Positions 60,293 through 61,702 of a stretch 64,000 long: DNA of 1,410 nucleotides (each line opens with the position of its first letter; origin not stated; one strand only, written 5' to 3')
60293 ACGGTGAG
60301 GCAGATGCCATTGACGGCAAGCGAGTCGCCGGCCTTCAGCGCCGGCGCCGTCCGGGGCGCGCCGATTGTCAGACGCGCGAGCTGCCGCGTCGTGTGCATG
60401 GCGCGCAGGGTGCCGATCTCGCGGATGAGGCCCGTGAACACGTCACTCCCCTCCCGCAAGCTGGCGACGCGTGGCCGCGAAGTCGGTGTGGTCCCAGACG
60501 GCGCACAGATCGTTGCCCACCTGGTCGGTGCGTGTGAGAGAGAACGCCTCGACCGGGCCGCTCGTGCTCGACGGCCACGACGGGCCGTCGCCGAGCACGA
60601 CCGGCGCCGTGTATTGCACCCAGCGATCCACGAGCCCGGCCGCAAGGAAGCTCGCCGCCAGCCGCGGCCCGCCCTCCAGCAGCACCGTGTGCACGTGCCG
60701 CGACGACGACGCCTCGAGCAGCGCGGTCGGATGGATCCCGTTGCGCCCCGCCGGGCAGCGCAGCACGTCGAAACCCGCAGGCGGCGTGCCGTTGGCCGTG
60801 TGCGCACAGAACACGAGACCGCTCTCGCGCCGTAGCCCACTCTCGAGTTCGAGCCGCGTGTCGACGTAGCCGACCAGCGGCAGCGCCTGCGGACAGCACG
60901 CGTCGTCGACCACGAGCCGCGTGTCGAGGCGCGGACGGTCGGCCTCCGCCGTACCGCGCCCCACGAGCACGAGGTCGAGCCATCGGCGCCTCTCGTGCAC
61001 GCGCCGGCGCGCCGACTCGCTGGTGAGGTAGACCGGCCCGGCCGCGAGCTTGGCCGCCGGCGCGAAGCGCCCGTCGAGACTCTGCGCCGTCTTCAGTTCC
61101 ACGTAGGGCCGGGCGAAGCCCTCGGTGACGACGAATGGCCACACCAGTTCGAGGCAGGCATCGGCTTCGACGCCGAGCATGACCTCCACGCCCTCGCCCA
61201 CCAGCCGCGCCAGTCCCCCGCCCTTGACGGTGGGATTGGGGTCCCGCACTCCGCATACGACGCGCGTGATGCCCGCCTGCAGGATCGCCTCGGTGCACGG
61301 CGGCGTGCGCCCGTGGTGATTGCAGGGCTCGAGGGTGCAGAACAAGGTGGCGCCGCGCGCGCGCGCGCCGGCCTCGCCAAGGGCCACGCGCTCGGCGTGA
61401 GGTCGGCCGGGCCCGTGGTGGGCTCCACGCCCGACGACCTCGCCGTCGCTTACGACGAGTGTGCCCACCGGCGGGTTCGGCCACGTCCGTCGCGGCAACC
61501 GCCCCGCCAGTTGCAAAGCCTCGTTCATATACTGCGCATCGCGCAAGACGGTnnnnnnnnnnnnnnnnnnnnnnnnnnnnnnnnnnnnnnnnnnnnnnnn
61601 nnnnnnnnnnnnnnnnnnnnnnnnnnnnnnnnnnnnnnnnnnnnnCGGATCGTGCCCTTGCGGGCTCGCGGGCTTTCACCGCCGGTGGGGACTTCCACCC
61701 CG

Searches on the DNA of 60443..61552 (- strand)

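Call 12: search_rna_families(sources=[L001, L002, L003, L008, L011, L012, L014], threshold=gathering)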
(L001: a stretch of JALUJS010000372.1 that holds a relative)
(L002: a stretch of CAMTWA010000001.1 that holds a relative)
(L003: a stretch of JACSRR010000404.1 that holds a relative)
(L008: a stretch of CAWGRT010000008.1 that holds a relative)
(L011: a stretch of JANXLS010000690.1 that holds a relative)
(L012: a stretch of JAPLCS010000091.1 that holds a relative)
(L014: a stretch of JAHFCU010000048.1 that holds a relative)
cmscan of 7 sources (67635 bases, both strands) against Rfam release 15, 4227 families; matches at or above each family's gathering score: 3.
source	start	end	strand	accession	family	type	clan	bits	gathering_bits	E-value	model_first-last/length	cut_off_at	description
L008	9719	9863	+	RF00050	FMN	Cis-reg; riboswitch;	-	110.6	66.2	7.2e-25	1-138/138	no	FMN riboswitch aptamer (RFN element)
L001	819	954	+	RF00050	FMN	Cis-reg; riboswitch;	-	109.9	66.2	1.2e-24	1-138/138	no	FMN riboswitch aptamer (RFN element)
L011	1445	1515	-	RF00005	tRNA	Gene; tRNA;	CL00001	61.7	29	6.4e-11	1-71/71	no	tRNA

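Call 32: search_rna_families(sources=[L035, L036, L037, L039, L040, L041, L032, L016, L018, L015, L023, L034], threshold=gathering)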
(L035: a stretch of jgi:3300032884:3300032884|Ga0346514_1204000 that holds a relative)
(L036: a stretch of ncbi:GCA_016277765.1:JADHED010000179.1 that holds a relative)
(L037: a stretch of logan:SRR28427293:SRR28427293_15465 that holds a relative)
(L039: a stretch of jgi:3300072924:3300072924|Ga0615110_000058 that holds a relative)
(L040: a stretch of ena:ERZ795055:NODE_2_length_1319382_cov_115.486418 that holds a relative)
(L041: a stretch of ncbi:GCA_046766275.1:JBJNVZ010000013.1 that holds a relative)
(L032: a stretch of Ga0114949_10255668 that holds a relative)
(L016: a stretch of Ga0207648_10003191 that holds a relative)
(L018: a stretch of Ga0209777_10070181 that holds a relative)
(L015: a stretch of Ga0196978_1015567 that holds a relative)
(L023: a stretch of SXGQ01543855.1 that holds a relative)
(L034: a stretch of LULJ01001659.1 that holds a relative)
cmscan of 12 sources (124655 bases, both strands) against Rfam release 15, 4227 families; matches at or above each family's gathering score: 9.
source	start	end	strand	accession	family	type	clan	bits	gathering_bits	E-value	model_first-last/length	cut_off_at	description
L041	6795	6924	+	RF00050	FMN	Cis-reg; riboswitch;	-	120.7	66.2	2.5e-27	1-138/138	no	FMN riboswitch aptamer (RFN element)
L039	6786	6905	+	RF00050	FMN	Cis-reg; riboswitch;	-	111.8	66.2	6.3e-25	1-138/138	no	FMN riboswitch aptamer (RFN element)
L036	8769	8887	+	RF00050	FMN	Cis-reg; riboswitch;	-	109.4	66.2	2.8e-24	1-138/138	no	FMN riboswitch aptamer (RFN element)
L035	8758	8876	+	RF00050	FMN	Cis-reg; riboswitch;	-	109.1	66.2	3.5e-24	1-138/138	no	FMN riboswitch aptamer (RFN element)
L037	6929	7047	+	RF00050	FMN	Cis-reg; riboswitch;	-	109.1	66.2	3.5e-24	1-138/138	no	FMN riboswitch aptamer (RFN element)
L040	6785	6903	+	RF00050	FMN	Cis-reg; riboswitch;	-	106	66.2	2.4e-23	1-138/138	no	FMN riboswitch aptamer (RFN element)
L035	7683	7801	+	RF00050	FMN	Cis-reg; riboswitch;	-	104.7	66.2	5.4e-23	1-138/138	no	FMN riboswitch aptamer (RFN element)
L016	7789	7917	+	RF00050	FMN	Cis-reg; riboswitch;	-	103.5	66.2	1.2e-22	1-138/138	no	FMN riboswitch aptamer (RFN element)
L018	497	617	+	RF00050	FMN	Cis-reg; riboswitch;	-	100.7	66.2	6.9e-22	1-138/138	no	FMN riboswitch aptamer (RFN element)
